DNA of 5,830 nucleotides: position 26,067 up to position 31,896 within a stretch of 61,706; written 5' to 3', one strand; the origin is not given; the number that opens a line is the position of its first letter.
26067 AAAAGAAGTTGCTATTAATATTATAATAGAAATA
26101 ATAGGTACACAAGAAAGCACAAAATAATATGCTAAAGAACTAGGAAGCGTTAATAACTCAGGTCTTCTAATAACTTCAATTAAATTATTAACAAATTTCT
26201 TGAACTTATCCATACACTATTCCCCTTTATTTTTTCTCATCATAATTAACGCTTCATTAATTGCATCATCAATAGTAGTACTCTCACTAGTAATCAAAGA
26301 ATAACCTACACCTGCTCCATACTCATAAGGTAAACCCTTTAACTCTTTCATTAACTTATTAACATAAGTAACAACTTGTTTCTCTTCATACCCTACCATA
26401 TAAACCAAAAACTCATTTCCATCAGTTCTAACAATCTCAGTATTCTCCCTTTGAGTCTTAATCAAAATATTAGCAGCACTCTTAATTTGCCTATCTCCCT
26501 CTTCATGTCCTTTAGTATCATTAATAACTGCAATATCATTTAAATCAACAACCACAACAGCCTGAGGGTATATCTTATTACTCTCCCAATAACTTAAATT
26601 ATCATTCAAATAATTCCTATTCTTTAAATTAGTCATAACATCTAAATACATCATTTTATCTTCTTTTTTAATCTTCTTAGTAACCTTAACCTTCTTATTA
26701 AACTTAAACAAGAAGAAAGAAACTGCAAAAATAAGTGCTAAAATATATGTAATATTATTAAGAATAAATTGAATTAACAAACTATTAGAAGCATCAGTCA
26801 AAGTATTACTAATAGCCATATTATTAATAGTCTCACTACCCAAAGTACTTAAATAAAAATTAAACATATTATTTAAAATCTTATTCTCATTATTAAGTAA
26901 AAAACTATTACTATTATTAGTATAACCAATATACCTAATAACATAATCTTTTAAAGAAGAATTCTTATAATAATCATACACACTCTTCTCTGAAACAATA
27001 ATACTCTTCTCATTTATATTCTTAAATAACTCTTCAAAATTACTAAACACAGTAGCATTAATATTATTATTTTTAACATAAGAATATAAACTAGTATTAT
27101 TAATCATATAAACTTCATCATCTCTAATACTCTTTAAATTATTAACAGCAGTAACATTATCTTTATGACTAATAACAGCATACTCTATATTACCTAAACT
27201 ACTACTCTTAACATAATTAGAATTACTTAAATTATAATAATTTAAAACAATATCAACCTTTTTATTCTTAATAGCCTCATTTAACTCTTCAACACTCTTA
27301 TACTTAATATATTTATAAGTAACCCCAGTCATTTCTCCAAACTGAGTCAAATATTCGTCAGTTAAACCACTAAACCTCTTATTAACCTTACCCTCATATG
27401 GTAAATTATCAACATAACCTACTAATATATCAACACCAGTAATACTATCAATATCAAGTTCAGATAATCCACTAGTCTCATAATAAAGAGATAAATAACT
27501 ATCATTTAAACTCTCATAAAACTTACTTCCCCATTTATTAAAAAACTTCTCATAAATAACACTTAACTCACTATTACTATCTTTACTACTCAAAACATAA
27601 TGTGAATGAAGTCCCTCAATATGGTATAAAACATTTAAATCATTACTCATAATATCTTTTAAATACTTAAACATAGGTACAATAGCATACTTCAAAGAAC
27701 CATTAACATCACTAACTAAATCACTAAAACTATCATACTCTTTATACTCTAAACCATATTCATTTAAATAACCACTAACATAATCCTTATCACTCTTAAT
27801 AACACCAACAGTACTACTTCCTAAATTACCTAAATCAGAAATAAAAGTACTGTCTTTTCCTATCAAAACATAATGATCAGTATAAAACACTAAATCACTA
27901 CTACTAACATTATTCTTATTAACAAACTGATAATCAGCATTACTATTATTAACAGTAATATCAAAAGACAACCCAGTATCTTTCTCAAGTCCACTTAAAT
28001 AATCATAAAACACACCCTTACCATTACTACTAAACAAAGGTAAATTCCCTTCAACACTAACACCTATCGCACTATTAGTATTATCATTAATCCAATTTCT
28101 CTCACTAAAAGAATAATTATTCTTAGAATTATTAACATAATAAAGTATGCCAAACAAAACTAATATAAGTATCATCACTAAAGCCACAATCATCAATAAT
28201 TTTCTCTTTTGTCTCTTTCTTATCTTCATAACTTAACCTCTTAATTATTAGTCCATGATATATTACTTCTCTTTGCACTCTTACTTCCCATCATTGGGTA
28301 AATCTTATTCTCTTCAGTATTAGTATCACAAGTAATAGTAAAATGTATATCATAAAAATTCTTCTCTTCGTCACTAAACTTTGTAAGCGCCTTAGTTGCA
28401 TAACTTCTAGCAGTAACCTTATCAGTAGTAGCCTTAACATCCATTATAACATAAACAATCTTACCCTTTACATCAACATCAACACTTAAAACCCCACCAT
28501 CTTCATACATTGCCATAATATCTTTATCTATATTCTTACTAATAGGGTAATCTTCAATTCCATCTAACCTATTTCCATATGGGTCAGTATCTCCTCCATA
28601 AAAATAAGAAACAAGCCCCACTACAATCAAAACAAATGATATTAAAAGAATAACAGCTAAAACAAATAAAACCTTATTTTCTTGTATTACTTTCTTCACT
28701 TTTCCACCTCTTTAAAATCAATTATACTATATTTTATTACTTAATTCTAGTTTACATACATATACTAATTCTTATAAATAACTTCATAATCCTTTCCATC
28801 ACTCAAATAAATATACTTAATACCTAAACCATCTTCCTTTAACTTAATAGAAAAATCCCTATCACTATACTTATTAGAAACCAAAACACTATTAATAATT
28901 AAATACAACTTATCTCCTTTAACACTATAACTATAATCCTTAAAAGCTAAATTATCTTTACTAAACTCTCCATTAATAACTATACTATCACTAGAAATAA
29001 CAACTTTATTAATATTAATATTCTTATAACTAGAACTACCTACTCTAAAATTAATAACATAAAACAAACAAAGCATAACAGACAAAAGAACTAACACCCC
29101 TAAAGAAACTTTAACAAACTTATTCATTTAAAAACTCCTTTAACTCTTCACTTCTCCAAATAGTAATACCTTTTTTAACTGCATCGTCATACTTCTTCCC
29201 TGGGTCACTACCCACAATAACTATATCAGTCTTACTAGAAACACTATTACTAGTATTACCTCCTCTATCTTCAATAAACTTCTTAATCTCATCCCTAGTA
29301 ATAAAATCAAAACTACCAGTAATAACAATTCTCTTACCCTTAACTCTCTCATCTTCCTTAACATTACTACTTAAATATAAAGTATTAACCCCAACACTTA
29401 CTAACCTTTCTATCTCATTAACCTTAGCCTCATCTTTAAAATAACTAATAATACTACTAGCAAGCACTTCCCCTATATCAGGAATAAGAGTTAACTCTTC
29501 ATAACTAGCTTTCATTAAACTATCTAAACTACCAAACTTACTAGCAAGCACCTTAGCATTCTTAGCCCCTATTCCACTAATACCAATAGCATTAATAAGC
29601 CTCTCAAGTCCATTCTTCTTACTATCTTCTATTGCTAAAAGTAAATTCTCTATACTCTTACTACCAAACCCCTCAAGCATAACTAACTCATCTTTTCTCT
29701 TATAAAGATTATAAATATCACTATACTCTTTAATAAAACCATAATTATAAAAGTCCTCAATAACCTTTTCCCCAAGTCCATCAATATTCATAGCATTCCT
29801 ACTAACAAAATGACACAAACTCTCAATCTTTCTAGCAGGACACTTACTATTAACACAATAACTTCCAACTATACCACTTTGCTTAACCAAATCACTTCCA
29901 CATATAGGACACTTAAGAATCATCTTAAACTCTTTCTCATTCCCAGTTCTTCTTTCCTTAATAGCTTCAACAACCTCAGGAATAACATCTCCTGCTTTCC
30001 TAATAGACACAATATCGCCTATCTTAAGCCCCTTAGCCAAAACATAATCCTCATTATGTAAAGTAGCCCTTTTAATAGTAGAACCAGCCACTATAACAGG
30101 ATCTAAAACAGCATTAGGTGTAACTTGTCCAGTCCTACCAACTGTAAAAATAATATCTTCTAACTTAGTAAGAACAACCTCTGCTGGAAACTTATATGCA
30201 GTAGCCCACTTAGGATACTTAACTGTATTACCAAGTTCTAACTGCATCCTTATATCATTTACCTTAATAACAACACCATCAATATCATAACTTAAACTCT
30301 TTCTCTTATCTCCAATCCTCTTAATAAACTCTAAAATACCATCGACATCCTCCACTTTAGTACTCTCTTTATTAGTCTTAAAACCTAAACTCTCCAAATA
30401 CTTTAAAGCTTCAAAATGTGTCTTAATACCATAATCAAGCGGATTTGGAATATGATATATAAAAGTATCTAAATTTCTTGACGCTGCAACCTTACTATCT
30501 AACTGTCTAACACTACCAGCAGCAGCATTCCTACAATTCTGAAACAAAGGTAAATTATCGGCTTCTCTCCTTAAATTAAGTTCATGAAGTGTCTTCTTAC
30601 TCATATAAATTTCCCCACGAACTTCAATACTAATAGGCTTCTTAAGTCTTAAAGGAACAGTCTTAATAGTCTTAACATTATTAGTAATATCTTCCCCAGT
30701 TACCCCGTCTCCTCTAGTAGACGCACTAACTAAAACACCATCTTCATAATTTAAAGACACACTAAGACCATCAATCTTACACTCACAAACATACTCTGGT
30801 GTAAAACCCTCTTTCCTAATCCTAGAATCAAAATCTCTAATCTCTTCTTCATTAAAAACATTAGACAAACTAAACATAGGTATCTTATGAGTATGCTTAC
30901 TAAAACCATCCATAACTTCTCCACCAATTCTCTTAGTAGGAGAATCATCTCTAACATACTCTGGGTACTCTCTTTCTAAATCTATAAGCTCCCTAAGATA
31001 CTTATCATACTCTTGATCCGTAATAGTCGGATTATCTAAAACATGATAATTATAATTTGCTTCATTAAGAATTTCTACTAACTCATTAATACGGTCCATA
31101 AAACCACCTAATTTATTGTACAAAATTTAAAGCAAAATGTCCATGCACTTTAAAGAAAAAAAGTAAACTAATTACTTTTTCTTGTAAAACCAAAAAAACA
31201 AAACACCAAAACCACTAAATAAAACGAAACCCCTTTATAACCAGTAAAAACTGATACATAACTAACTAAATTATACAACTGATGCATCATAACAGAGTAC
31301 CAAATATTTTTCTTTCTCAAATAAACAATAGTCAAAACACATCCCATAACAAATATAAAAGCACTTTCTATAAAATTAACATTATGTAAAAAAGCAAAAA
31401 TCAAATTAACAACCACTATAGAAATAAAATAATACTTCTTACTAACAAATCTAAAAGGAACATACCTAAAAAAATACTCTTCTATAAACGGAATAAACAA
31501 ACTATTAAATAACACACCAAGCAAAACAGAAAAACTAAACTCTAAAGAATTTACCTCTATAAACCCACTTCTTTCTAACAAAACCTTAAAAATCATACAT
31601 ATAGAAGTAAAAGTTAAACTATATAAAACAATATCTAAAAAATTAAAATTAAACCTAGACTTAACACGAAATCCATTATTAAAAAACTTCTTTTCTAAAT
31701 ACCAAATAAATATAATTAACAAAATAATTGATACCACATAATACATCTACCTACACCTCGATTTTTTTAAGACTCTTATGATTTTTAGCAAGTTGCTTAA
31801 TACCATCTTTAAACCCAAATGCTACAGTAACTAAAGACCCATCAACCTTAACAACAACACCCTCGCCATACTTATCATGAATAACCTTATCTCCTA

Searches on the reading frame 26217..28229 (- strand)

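Call 38: search_protein_families(library=pfam, proteins=[window:26217-28229:-], max_evalue=0.001)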
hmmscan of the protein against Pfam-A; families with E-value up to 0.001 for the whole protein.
window:26217-28229:- (670 aa): 2 families
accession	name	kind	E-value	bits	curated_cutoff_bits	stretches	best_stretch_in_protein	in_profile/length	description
PF00990.26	GGDEF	-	5.9e-18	65.6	23.8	1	528-668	2-155/161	Diguanylate cyclase, GGDEF domain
PF00497.25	SBP_bac_3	-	0.00046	20.4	26.4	0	273-454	6-98/132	Bacterial extracellular solute-binding proteins, family 3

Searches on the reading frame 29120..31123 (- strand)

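Call 38: search_protein_families(library=pfam, proteins=[window:29120-31123:-], max_evalue=0.001)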
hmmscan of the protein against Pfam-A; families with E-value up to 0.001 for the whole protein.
window:29120-31123:- (667 aa): 10 families
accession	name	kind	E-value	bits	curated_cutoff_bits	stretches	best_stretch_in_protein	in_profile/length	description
PF01653.23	DNA_ligase_aden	-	7.6e-91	304.6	27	1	73-315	3-253/253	NAD-dependent DNA ligase adenylation domain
PF03120.22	DNA_ligase_OB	-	2.4e-31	107.9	32.9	1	319-395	2-78/79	NAD-dependent DNA ligase OB-fold domain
PF12826.13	HHH_2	-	1.2e-18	67.5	27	1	508-567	1-60/64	Helix-hairpin-helix motif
PF00533.33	BRCT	-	1.8e-15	57.4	21.3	1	595-663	7-76/78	BRCA1 C Terminus (BRCT) domain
PF14520.12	HHH_5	-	2.5e-15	57.1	27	1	513-564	5-57/57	Helix-hairpin-helix domain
PF03119.21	DNA_ligase_ZBD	-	3.3e-07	30.5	25.8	1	404-430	1-27/27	NAD-dependent DNA ligase C4 zinc finger domain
PF22745.1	Nlig-Ia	-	7.8e-07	30.1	27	1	11-57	5-51/92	DNA ligase-like, N-terminal NAD+-binding domain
PF00633.29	HHH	-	1.4e-06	28.3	24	1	532-561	1-30/30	Helix-hairpin-helix motif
PF12738.14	PTCB-BRCT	-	8.1e-05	23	22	1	607-655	10-58/63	twin BRCT domain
PF16589.12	BRCT_2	-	0.00078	20.1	27.3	0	595-659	4-68/86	BRCT domain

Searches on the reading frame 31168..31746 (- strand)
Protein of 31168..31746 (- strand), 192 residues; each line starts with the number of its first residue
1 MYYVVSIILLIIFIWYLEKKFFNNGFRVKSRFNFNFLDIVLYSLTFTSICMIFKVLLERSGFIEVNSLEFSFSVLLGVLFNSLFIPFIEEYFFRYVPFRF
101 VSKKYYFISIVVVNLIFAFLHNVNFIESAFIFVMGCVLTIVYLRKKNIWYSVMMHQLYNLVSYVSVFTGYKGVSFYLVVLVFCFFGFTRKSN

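Call 38: search_protein_families(library=pfam, proteins=[window:31168-31746:-], max_evalue=0.001)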
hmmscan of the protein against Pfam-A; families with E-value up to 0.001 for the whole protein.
window:31168-31746:- (192 aa): 1 family
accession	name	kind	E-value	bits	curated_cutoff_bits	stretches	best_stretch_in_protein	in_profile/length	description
PF02517.21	Rce1-like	-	1.3e-17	64.3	22.4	1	73-161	3-93/93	Type II CAAX prenyl endopeptidase Rce1-like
